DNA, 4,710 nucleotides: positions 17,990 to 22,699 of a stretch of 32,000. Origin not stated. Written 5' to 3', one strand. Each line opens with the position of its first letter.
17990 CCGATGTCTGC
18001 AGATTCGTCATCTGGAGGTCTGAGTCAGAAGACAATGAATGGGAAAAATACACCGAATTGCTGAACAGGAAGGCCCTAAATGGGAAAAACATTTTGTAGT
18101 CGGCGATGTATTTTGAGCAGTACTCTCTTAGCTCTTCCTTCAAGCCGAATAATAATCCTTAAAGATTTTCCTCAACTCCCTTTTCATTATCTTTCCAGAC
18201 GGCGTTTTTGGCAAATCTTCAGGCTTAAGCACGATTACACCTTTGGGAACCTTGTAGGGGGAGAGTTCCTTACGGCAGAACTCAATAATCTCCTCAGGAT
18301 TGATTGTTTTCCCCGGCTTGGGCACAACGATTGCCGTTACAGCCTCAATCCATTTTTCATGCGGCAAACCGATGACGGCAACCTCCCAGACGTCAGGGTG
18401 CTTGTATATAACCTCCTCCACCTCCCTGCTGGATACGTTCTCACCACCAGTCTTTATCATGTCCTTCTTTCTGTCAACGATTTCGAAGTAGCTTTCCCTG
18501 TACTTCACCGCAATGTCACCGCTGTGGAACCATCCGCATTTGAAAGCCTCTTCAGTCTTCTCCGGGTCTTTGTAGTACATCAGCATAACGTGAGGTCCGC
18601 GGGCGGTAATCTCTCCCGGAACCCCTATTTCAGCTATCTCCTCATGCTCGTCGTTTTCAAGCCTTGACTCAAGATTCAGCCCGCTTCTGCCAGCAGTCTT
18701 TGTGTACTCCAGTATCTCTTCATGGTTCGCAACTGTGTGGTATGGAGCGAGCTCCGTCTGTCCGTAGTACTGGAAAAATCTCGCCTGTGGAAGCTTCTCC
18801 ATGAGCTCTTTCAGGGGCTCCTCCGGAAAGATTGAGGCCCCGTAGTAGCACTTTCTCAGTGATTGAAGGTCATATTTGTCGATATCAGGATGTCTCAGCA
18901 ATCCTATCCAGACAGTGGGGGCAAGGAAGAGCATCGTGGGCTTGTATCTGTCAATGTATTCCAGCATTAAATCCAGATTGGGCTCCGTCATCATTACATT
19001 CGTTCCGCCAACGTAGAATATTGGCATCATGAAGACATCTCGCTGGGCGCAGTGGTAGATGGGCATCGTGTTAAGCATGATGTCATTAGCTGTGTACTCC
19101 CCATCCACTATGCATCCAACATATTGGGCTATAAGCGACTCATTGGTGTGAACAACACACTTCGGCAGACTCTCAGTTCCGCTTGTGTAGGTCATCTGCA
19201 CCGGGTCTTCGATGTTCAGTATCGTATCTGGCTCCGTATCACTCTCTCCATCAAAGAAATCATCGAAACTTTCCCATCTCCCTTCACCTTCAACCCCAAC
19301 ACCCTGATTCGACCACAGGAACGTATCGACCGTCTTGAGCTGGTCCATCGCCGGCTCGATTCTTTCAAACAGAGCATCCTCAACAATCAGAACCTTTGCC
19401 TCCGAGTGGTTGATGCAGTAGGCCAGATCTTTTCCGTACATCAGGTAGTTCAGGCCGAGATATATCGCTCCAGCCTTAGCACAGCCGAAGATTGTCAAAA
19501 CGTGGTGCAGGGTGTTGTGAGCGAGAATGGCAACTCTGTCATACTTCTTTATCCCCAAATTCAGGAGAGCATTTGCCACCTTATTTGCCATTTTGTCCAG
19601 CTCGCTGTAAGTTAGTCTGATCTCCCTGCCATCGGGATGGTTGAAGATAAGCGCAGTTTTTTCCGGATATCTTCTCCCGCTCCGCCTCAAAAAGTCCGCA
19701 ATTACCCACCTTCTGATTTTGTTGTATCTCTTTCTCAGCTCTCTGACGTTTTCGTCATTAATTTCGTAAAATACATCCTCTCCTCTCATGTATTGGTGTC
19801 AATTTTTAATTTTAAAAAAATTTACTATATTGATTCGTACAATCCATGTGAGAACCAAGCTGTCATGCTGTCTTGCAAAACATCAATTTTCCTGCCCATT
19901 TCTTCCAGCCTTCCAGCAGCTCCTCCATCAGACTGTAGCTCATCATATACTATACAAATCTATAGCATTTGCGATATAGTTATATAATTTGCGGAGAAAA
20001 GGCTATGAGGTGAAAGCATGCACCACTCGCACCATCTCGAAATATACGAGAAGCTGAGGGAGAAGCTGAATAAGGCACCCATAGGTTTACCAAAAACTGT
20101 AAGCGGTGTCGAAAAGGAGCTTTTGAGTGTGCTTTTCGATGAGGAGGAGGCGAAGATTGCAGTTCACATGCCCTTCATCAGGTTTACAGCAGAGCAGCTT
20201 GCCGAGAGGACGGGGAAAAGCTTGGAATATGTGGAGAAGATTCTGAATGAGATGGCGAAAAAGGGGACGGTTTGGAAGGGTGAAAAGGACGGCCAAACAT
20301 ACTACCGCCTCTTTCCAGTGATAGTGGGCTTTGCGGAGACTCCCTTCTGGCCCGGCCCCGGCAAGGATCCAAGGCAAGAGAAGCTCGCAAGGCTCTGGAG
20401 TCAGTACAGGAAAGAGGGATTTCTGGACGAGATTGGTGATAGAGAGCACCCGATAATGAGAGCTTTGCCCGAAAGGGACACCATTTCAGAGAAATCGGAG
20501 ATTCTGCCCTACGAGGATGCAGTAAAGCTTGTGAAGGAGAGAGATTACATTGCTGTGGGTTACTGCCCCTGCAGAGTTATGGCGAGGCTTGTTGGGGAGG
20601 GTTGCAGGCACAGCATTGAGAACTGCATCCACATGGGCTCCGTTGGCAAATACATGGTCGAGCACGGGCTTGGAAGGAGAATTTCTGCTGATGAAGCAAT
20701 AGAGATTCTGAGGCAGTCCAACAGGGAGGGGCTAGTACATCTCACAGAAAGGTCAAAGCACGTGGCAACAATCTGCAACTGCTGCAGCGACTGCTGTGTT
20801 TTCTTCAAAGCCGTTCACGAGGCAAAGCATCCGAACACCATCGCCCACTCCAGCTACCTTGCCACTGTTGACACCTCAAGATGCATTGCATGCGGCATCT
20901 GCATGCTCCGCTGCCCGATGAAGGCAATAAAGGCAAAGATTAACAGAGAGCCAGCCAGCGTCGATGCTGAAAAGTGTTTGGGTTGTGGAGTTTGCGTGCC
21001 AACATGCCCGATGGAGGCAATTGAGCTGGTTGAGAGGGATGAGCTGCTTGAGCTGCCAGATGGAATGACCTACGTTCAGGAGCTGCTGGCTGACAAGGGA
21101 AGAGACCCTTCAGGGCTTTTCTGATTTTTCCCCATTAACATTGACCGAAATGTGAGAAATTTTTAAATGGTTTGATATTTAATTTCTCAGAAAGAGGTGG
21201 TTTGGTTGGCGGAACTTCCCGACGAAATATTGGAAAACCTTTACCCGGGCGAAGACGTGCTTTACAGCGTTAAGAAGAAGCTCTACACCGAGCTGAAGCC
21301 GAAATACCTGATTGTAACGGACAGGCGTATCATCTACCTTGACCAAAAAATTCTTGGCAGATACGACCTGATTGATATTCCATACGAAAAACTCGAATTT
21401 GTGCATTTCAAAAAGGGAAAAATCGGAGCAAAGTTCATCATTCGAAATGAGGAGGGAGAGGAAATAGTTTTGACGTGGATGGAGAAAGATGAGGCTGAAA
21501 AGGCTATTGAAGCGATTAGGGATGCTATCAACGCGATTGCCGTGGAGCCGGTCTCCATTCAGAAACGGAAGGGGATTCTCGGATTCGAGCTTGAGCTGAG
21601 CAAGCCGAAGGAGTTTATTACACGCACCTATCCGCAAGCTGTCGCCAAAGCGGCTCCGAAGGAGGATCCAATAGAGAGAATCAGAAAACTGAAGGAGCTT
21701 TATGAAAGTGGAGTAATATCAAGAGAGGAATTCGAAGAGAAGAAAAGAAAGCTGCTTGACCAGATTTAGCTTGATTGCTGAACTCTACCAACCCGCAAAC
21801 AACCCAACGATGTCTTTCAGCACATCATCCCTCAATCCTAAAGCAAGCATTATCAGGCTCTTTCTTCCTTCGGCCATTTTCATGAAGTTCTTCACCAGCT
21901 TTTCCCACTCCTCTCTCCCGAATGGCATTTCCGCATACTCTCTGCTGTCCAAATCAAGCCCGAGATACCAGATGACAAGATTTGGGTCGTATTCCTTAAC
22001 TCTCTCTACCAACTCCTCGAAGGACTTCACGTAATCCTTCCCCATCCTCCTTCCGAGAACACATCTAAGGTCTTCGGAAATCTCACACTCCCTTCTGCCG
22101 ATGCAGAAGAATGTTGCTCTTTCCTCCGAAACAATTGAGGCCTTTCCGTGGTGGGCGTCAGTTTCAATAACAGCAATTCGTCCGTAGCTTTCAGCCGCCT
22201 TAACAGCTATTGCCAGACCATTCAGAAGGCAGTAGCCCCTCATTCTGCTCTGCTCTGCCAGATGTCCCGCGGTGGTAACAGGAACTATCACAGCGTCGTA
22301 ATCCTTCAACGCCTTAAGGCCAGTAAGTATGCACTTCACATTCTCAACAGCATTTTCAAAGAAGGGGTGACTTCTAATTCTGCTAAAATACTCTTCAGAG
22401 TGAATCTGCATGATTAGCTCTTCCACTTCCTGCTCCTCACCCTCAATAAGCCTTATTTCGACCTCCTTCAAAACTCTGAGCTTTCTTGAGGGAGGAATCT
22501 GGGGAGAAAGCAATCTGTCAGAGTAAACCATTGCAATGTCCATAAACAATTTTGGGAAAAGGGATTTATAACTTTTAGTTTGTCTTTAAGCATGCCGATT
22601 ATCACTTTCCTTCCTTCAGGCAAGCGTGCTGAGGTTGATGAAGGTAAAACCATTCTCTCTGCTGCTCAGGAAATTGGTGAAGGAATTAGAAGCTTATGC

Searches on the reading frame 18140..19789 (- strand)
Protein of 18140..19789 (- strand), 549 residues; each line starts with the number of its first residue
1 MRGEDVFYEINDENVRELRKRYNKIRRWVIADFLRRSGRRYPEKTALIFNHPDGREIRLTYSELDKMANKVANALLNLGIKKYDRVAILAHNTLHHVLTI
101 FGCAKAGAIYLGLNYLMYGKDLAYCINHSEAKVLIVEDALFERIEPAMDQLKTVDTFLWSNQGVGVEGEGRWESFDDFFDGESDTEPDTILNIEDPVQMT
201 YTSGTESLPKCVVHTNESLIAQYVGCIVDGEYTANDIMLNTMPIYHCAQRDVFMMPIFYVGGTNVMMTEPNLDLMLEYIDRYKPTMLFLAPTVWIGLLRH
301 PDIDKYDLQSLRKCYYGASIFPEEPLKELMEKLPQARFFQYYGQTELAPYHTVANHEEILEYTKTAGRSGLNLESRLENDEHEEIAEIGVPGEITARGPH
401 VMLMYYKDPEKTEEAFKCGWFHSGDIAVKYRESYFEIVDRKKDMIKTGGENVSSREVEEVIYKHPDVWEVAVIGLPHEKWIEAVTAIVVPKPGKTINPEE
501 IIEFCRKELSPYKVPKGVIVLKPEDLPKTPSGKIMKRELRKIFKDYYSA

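Call 65: search_protein_families(library=pfam, proteins=[window:18140-19789:-], max_evalue=0.001)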
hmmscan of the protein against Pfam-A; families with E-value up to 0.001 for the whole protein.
window:18140-19789:- (549 aa): 2 families
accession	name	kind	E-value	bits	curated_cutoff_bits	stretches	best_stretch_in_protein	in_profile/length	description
PF00501.34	AMP-binding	-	1e-87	294.9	29.9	1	35-406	2-384/384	AMP-binding enzyme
PF13193.12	AMP-binding_C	-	4.9e-22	79.1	24.5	1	456-533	1-76/76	AMP-binding enzyme C-terminal domain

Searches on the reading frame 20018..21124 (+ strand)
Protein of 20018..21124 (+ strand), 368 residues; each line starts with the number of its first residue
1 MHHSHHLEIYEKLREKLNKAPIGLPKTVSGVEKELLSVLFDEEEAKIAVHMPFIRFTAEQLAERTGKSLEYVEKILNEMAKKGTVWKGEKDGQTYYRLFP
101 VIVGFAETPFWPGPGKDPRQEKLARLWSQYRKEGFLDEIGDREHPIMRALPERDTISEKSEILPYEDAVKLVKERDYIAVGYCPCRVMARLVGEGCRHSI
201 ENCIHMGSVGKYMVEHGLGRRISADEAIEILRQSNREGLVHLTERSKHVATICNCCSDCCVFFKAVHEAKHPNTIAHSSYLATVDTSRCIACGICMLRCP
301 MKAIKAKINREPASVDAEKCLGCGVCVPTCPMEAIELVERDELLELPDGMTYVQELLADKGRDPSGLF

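Call 65: search_protein_families(library=pfam, proteins=[window:20018-21124:+], max_evalue=0.001)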
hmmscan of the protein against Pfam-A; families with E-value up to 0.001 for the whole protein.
window:20018-21124:+ (368 aa): 9 families
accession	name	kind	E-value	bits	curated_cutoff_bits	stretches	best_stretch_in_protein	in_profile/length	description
PF00037.32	Fer4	-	1.5e-14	53.5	21.1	2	314-336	2-24/24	4Fe-4S binding domain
PF14697.11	Fer4_21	-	2.4e-10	40.8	35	1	282-337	1-59/59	4Fe-4S dicluster domain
PF12838.12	Fer4_7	-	1e-09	39.1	27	2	288-334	1-52/52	4Fe-4S dicluster domain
PF13237.11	Fer4_10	-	3.6e-09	36.8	25.5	1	284-331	4-53/53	4Fe-4S dicluster domain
PF12837.12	Fer4_6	-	2.9e-08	33.7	25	2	314-335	3-24/24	4Fe-4S binding domain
PF13187.11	Fer4_9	-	7.2e-08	32.8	27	1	288-335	1-52/52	4Fe-4S dicluster domain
PF25160.1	LdpA_Fe-S-bd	-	6e-07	29.6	27.6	1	314-338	22-46/49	LdpA Fe-S cluster-binding domain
PF12797.12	Fer4_2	-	1.7e-06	28.1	24.5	1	314-331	4-21/22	4Fe-4S binding domain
PF13484.11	Fer4_16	-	5.1e-05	24.4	30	0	288-309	1-21/66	4Fe-4S double cluster binding domain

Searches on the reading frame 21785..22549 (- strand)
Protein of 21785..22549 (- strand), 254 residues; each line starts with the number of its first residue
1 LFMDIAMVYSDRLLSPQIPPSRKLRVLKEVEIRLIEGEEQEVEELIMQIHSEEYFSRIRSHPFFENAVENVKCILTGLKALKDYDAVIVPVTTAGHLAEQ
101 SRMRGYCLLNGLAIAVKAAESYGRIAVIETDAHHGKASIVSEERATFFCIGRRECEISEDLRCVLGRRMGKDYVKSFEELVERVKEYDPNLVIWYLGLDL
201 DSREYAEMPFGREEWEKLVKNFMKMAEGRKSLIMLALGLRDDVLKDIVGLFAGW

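Call 65: search_protein_families(library=pfam, proteins=[window:21785-22549:-], max_evalue=0.001)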
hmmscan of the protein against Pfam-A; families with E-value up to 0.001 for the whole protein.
window:21785-22549:- (254 aa): 1 family
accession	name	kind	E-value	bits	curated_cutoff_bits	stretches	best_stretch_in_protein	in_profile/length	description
PF00850.24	Hist_deacetyl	-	1.6e-16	61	27.9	1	66-136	80-155/298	Histone deacetylase domain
